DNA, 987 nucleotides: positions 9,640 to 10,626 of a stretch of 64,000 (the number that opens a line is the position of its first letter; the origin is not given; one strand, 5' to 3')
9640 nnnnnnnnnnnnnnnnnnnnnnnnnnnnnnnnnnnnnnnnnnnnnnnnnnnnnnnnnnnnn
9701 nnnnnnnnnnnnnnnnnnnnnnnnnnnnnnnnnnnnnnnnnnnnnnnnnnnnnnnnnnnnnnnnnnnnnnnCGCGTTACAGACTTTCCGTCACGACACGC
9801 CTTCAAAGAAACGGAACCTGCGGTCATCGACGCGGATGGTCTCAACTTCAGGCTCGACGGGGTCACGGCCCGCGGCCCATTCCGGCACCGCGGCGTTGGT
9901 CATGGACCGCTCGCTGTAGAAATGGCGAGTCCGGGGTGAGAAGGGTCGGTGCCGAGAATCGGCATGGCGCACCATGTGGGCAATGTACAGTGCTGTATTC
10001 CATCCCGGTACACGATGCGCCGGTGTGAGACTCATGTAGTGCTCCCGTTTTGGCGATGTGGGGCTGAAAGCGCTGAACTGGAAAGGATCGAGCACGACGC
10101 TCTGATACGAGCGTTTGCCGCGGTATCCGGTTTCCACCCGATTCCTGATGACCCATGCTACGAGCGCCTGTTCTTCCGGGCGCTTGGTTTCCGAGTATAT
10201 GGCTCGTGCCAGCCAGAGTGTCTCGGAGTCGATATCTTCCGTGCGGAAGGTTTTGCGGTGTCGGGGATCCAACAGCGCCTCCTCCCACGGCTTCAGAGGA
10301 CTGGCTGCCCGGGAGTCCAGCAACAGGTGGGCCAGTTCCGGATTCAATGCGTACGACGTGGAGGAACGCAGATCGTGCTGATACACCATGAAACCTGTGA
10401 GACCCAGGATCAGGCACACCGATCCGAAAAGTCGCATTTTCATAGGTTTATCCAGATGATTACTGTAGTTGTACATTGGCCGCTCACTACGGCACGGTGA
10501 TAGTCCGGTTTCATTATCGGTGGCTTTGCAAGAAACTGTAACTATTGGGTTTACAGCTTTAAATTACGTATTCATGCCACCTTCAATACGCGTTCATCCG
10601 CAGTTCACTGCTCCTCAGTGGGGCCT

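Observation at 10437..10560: Strong sigma-28 (FliA)-type promoter in front of a SleB-like peptidoglycan hydrolase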

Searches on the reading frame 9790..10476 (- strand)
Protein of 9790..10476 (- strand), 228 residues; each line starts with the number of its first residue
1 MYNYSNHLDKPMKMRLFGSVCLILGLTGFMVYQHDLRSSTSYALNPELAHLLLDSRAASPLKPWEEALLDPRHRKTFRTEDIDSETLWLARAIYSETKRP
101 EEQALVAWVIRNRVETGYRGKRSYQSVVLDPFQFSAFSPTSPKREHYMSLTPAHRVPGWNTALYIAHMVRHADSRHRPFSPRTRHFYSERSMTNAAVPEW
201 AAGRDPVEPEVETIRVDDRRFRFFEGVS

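Call 7: search_protein_families(library=pfam, proteins=[window:9790-10476:-])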
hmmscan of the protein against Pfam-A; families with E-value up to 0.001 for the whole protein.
window:9790-10476:- (228 aa): 1 family
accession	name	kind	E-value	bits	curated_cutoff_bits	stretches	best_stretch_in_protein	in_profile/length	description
PF07486.17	Hydrolase_2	-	0.00011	23.2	27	1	101-144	5-51/100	Cell Wall Hydrolase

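Call 9: search_protein_families(library=ncbifam, proteins=[window:9790-10476:-], max_evalue=0.01)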
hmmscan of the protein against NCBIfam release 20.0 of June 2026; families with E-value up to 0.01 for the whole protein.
window:9790-10476:- (228 aa): 0 families

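Call 10: find_homologous_proteins(query=window:9790-10476:-)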
Query window:9790-10476:- (228 aa): 1008 proteins with E <= 0.001 among 1231 candidates; the best 120 are listed.
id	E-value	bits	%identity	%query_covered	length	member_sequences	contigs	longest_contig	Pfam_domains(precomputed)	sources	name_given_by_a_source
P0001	8.3e-131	452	87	100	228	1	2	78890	-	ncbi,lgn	-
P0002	1.4e-129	448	100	87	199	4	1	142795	-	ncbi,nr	ncbi:MAG: hypothetical protein COV99_10055 [Bacteroidetes bacterium CG12_big_fil_rev_8_21_14_0_65_60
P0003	1.3e-120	419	82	99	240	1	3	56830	-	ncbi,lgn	-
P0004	1.6e-118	412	81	100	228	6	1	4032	-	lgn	-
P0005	8.5e-87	308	67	92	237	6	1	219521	PF07486.18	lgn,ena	-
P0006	1.1e-81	292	64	92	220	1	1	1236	PF07486.18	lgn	-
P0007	4.5e-76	273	60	95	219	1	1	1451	PF07486.18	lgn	-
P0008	5.6e-74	266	58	98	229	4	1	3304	-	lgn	-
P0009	2.2e-73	265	59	94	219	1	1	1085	PF07486.18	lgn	-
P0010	1.7e-69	252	58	92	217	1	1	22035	PF07486.18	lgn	-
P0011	2.2e-69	251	57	95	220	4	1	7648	PF07486.18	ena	-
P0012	2.3e-67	245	56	95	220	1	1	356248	PF07486.18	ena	-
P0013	2.8e-67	245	55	95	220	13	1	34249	PF07486.18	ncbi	ncbi:MAG: hypothetical protein ACO3NR_01820 [Rhodothermales bacterium]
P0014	7.0e-67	243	56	95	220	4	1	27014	PF07486.18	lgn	-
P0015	9.4e-66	240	55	95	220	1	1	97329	PF07486.18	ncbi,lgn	-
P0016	3.1e-65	238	50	100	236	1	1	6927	PF07486.18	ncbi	-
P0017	3.2e-65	238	56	95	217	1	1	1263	PF07486.18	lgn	-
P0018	3.9e-65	238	55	95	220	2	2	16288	PF07486.18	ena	-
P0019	9.7e-65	236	54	95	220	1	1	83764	PF07486.18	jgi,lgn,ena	-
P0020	1.0e-64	236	56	92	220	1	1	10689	PF07486.18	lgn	-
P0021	3.0e-64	235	56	91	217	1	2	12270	PF07486.18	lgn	-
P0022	1.4e-63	233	55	91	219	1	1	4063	PF07486.18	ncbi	-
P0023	1.4e-63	233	53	95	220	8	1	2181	PF07486.18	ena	-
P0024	1.4e-63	233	54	95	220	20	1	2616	PF07486.18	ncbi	-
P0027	3.9e-63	231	53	95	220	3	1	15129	PF07486.18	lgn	-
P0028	6.1e-63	230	54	95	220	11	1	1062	PF07486.18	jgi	jgi:hypothetical protein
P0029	6.1e-63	230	53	95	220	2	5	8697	PF07486.18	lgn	-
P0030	9.4e-63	230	53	92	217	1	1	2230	PF07486.18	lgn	-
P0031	1.1e-62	230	54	92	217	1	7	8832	PF07486.18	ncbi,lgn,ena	-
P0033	1.5e-62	229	54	91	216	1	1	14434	PF07486.18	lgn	-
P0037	3.7e-62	228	61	76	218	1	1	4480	PF07486.18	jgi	jgi:hypothetical protein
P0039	7.7e-62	227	52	92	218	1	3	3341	PF07486.18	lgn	-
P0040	1.3e-61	226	52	95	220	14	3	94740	PF07486.18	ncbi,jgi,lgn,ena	jgi:hypothetical protein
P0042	3.6e-61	225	52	92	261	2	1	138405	PF07486.18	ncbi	-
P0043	4.5e-61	224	64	73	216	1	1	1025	PF07486.18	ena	-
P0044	1.8e-60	222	54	92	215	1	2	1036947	PF07486.18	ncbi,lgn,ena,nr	ncbi:MAG: cell wall hydrolase [Rhodothermales bacterium]|nr:cell wall hydrolase [Rhodothermales bact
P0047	4.2e-60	221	51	92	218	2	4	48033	PF07486.18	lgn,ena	-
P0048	4.8e-60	221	50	97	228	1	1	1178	PF07486.18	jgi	-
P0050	2.1e-59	219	49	100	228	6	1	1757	PF07486.18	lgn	-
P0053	4.1e-59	218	53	96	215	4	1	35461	PF07486.18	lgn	-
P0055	4.5e-59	218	53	92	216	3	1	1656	PF07486.18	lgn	-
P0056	4.5e-59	218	51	93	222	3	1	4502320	-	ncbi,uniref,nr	ncbi:cell wall hydrolase [Rhodocaloribacter litoris]|uniref:cell wall hydrolase n=1 Tax=Rhodocalorib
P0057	5.4e-59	217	61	77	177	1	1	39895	PF07486.18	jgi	-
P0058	8.6e-59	217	58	75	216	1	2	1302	PF07486.18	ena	-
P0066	1.0e-57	213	67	65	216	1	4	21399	PF07486.18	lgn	-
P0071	5.5e-57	211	49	96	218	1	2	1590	PF07486.18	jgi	jgi:hypothetical protein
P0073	7.3e-57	211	61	74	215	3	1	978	PF07486.18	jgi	jgi:hypothetical protein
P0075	8.5e-57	210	54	92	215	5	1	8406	PF07486.18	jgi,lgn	jgi:hypothetical protein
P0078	9.8e-57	210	50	92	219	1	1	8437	PF07486.18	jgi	jgi:hypothetical protein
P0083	1.3e-56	210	49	96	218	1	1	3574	PF07486.18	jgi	jgi:hypothetical protein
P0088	4.7e-56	208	62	71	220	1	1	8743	PF07486.18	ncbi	ncbi:MAG: hypothetical protein ACOCSK_00200 [Rhodothermales bacterium]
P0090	6.2e-56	207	48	97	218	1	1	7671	PF07486.18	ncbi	-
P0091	6.3e-56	207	56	75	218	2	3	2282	PF07486.18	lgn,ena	-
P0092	7.3e-56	207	66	65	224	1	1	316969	PF07486.18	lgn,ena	-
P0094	1.1e-55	207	50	91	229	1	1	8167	PF07486.18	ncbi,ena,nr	ncbi:MAG: cell wall hydrolase [Rhodothermales bacterium]|nr:cell wall hydrolase [Rhodothermales bact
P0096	1.4e-55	206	52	92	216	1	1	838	PF07486.18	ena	-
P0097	1.4e-55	206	49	93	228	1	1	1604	PF07486.18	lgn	-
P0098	1.5e-55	206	62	70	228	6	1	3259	PF07486.18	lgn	-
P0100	2.1e-55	206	66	66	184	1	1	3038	PF07486.18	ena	-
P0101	2.3e-55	206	51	92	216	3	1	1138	PF07486.18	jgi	-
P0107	3.0e-55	205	51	93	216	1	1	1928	PF07486.18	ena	-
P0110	3.4e-55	205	53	92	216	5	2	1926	PF07486.18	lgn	-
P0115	6.7e-55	204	48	97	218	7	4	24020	PF07486.18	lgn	-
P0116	6.8e-55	204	66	65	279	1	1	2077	PF07486.18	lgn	-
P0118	7.0e-55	204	66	66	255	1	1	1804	PF07486.18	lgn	-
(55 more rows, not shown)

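Call 14: find_related_loci(query=A1, collection=genome_contigs, flank=3000)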
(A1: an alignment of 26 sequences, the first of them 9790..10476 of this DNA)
Query A1 (228 aa) in genome_contigs; peptide patterns used: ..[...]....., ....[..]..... (x = any residue, [..] = any of these).
301 stretches matched a pattern; 261 encode a relative of the query (tblastn E <= 1e-3); the best 80 are kept; 80 distinct loci.
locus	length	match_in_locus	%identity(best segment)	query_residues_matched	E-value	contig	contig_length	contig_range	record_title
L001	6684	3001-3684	87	1-228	9e-135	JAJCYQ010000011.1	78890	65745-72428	MAG: Bacteroidota bacterium isolate OFTM130 OFTM130_10, whole genome shotgun sequence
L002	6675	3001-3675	82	3-228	6e-125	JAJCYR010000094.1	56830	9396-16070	MAG: Bacteroidota bacterium isolate OFTM240 OFTM240_93, whole genome shotgun sequence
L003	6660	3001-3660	55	12-228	7e-72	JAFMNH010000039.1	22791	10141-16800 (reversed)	MAG: Rhodothermales bacterium isolate DEBay_Sum29NL08_33 NODE_1495_length_22791_cov_5.19282, whole genome shotgun sequen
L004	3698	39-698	52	12-228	1e-71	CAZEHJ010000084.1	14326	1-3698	MAG TPA_asm: uncultured Rhodothermales bacterium isolate binchicken_co46_725 genome assembly, contig: NODE_8000_length_1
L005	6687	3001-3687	54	3-228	7e-71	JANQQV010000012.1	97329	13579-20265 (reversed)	MAG: Rhodothermales bacterium isolate IP29b_bin.39 k99_2535118, whole genome shotgun sequence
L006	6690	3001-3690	54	3-228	6e-70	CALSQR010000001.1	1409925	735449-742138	MAG: uncultured bacterium isolate AJ_MB375_1 genome assembly, contig: contig_17701_AJ_MB375, whole genome shotgun sequen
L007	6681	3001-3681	52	3-228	6e-69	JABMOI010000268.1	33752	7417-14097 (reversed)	MAG: bacterium isolate bin.449 k141_7187129, whole genome shotgun sequence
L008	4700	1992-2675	52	1-228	5e-69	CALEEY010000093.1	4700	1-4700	MAG TPA_asm: uncultured Bacteroidetes bacterium isolate ERR2206758_bin.61_CONCOCT_v1.1_MAG genome assembly, contig: ERZ8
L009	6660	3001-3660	53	12-228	1e-68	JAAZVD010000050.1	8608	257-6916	MAG: Bacteroidetes bacterium isolate HW_metabat.3 HW_C2326, whole genome shotgun sequence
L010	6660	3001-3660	54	12-228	3e-68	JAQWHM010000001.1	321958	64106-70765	MAG: Rhodothermales bacterium isolate cluster1_bin.29 k141_6830, whole genome shotgun sequence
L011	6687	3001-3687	52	5-228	8e-68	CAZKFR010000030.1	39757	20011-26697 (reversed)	MAG TPA_asm: uncultured Rhodothermaceae bacterium isolate SRP162660_co1_314 genome assembly, contig: NODE_212_length_397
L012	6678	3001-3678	52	6-228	2e-67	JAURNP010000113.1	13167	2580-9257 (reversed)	MAG: Rhodothermales bacterium isolate SFB_Poly_Co_101 k141_2208623, whole genome shotgun sequence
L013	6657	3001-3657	51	12-228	4e-67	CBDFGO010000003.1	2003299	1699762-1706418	MAG: Rhodothermales bacterium isolate 28387fc5-9e00-4dd0-aba9-54588f9ed8d6 genome assembly, contig: contig_3, whole geno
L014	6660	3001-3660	53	12-228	1e-66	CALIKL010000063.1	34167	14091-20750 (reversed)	MAG: uncultured bacterium isolate S1_Bin_Bin_34_sub_1 genome assembly, contig: c_000001054055, whole genome shotgun sequ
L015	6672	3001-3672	51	12-228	2e-66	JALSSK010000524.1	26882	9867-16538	MAG: Rhodothermales bacterium isolate 356-308_metabat2_scaf2bin.048 356-308_scaffold_977_c1, whole genome shotgun sequen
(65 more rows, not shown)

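Call 37: find_encoding_contigs(protein=P0005, flank=3000, max_places=3)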
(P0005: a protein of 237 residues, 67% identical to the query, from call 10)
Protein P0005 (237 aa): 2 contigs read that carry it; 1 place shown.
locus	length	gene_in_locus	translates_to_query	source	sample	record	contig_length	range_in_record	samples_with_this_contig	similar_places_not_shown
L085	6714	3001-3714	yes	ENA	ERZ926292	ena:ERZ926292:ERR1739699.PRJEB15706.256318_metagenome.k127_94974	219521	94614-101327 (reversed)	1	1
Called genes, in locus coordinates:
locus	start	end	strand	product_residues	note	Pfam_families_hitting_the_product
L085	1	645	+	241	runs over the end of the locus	PF03740:PdxJ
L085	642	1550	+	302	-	PF03193:RsgA_GTPase (faint), PF00009:GTP_EFTU, PF00071:Ras (weak), PF01926:MMR_HSR1, PF02421:FeoB_N, PF10662:PduV-EutP, PF16897:MMR_HSR1_Xtn, PF07650:KH_2, +1 more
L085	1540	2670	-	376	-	PF00389:2-Hacid_dh, PF02826:2-Hacid_dh_C, PF11890:DUF3410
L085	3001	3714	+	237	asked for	PF07486:Hydrolase_2 (weak)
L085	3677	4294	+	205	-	-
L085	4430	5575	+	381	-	PF13439:Glyco_transf_4, PF13477:Glyco_trans_4_2, PF13579:Glyco_trans_4_4, PF20706:GT4-conflict, PF00534:Glycos_transf_1, PF13692:Glyco_trans_1_4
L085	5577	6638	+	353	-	-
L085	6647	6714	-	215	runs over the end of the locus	PF23023:Anti-Pycsar_Apyc1 (faint), PF00753:Lactamase_B, PF19583:ODP (weak), PF12706:Lactamase_B_2 (weak)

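Call 38: find_encoding_contigs(protein=P0004, flank=3000, max_places=3)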
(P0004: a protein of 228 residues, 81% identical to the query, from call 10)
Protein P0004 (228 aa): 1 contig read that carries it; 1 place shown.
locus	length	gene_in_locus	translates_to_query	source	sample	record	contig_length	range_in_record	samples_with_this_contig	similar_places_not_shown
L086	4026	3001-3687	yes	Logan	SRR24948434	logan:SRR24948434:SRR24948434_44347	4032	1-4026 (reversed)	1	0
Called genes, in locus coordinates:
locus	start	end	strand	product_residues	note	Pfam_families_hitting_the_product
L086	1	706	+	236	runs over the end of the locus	?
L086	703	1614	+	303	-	PF03193:RsgA_GTPase (faint), PF00009:GTP_EFTU, PF01926:MMR_HSR1, PF02421:FeoB_N, PF00350:Dynamin_N (faint), PF16897:MMR_HSR1_Xtn (weak), PF07650:KH_2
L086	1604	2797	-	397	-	PF00389:2-Hacid_dh, PF02826:2-Hacid_dh_C, PF11890:DUF3410 (weak)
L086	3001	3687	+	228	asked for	-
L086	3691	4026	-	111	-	?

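Call 40: find_encoding_contigs(protein=P0056, flank=6000, max_places=1)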
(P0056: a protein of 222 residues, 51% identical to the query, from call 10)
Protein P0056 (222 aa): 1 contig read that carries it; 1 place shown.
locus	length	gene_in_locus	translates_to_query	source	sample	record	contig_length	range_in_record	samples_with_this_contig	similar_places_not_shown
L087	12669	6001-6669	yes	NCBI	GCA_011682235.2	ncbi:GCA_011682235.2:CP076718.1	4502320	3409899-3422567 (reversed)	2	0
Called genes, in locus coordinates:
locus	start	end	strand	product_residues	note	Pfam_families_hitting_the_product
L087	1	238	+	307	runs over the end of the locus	PF03193:RsgA_GTPase (faint), PF00009:GTP_EFTU (faint), PF00350:Dynamin_N (weak), PF01926:MMR_HSR1, PF02421:FeoB_N, PF10662:PduV-EutP (faint), PF16897:MMR_HSR1_Xtn (weak), PF07650:KH_2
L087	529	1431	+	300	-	PF13289:SIR2_2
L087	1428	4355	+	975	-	PF20703:nSTAND1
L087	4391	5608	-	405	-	PF00389:2-Hacid_dh, PF02826:2-Hacid_dh_C, PF11890:DUF3410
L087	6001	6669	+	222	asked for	-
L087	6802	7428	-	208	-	-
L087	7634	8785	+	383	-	PF13439:Glyco_transf_4, PF13477:Glyco_trans_4_2, PF13579:Glyco_trans_4_4, PF00534:Glycos_transf_1, PF20706:GT4-conflict, PF13692:Glyco_trans_1_4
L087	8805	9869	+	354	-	-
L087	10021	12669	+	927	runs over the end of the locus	PF13360:PQQ_2, PF20067:SSL_N (faint), PF13570:Beta-prop_ACSF4, PF13860:FlgD_ig (weak)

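Call 49: search_solved_structures(query=A1, max_evalue=0.01, show_alignments=1)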
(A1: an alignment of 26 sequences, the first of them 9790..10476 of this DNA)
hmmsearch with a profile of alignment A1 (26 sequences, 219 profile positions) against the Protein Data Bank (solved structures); distinct sequences matched with E-value up to 0.01: 0.

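Call 56: predict_structure(alignment_id=A1)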
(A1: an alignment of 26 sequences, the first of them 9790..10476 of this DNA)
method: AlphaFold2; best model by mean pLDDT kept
length: 228 residues; sequences in the alignment: 26
mean_pLDDT: 79.6   pTM: 0.70
mean pLDDT of the five models: 79.6, 77.3, 72.6, 65.8, 64.5
residues with pLDDT >= 90: 120; 70-90: 41; 50-70: 45; < 50: 22
segments of 3 or more residues with pLDDT < 50: 1-3, 12-17, 37-44
pLDDT, mean of each block of 10 residues (from residue 1): 43 46 55 50 52 56 74 69 96 95 96 96 97 92 96 94 94 93 91 80 93 83 90
secondary structure, 60 per line:
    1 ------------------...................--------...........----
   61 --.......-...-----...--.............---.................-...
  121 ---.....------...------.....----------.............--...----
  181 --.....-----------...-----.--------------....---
elements in order: H19-37 H46-56 H63-69 H84-96 H100-116 H124-128 H144-148 H159-171 E183-187 E222-225

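Call 60: fold_search(model_id=the predicted structure, library=pdb)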
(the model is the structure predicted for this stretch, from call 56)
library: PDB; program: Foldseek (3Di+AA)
matches with E <= 10: 32; with E <= 0.001: 0
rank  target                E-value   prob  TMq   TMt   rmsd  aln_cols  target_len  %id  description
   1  4fet_A                2.3e-02  1.00  0.39  0.68   3.6       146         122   18  Catalytic domain of germination-specific lytic tansglycosylase SleB from Bacillus anthracis (released 2012-07-25)
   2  1e9s_M                4.0e+00  0.04  0.14  0.08  12.2       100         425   12  Bacterial conjugative coupling protein TrwBdeltaN70. Unbound monoclinic form. (released 2001-02-06)
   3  1e9s_L                4.2e+00  0.03  0.14  0.08  12.7       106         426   11  Bacterial conjugative coupling protein TrwBdeltaN70. Unbound monoclinic form. (released 2001-02-06)
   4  1e9s_A                4.7e+00  0.04  0.14  0.08  12.2       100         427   12  Bacterial conjugative coupling protein TrwBdeltaN70. Unbound monoclinic form. (released 2001-02-06)
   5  1gl7_B                5.2e+00  0.03  0.14  0.08  12.8       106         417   12  Plasmid coupling protein TrwB in complex with the non-hydrolisable ATP-analogue ADPNP. (released 2002-05-16)
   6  1gl6_B                5.2e+00  0.03  0.14  0.08  12.6       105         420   12  Plasmid coupling protein TrwB in complex with the non-hydrolysable GTP analogue GDPNP (released 2002-05-16)
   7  1e9s_I                5.8e+00  0.03  0.14  0.08  12.2       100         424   12  Bacterial conjugative coupling protein TrwBdeltaN70. Unbound monoclinic form. (released 2001-02-06)
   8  1e9s_F                5.8e+00  0.03  0.14  0.08  12.8       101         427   13  Bacterial conjugative coupling protein TrwBdeltaN70. Unbound monoclinic form. (released 2001-02-06)
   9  1e9s_G                6.2e+00  0.03  0.14  0.08  12.2       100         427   12  Bacterial conjugative coupling protein TrwBdeltaN70. Unbound monoclinic form. (released 2001-02-06)
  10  1gl7_F                6.2e+00  0.02  0.13  0.08  12.9       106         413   12  Plasmid coupling protein TrwB in complex with the non-hydrolisable ATP-analogue ADPNP. (released 2002-05-16)
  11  9bpv_C                6.2e+00  0.01  0.12  0.15  16.1       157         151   15  Structure of the IFN-lambda3/IFN-lambdaR1/IL-10Rbeta receptor complex with an engineered IL-10Rbeta (released 2025-01-29)
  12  1e9s_B                6.5e+00  0.03  0.14  0.08  12.2       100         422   12  Bacterial conjugative coupling protein TrwBdeltaN70. Unbound monoclinic form. (released 2001-02-06)
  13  1e9s_H                6.5e+00  0.03  0.14  0.09  13.1       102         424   14  Bacterial conjugative coupling protein TrwBdeltaN70. Unbound monoclinic form. (released 2001-02-06)
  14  1e9s_D                6.9e+00  0.03  0.14  0.08  12.2       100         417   12  Bacterial conjugative coupling protein TrwBdeltaN70. Unbound monoclinic form. (released 2001-02-06)
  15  1gki_A                6.9e+00  0.02  0.13  0.08  12.7       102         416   12  Plasmid coupling protein TrwB in complex with ADP and Mg2+. (released 2002-05-16)
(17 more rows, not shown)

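Call 65: find_encoding_contigs(protein=P0006, flank=1500, max_places=2)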
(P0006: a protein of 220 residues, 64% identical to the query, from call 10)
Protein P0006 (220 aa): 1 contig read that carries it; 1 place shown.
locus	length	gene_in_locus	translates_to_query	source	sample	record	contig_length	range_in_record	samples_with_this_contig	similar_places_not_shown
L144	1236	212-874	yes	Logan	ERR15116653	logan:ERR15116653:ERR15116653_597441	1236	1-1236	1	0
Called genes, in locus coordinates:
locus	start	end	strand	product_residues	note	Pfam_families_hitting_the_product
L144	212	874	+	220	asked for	PF07486:Hydrolase_2 (faint)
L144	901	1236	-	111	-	?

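Call 66: find_encoding_contigs(protein=P0008, flank=1500, max_places=2)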
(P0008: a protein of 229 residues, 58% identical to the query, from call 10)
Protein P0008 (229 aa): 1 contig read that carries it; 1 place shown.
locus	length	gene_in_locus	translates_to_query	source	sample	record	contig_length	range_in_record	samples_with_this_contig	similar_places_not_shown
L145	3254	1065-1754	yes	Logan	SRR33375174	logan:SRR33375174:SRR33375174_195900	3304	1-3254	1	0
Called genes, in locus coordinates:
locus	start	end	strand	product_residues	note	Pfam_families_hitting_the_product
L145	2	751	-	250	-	?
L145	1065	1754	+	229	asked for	-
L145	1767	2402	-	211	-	PF13505:OMP_b-brl, PF13568:OMP_b-brl_2 (weak)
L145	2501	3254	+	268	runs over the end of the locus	?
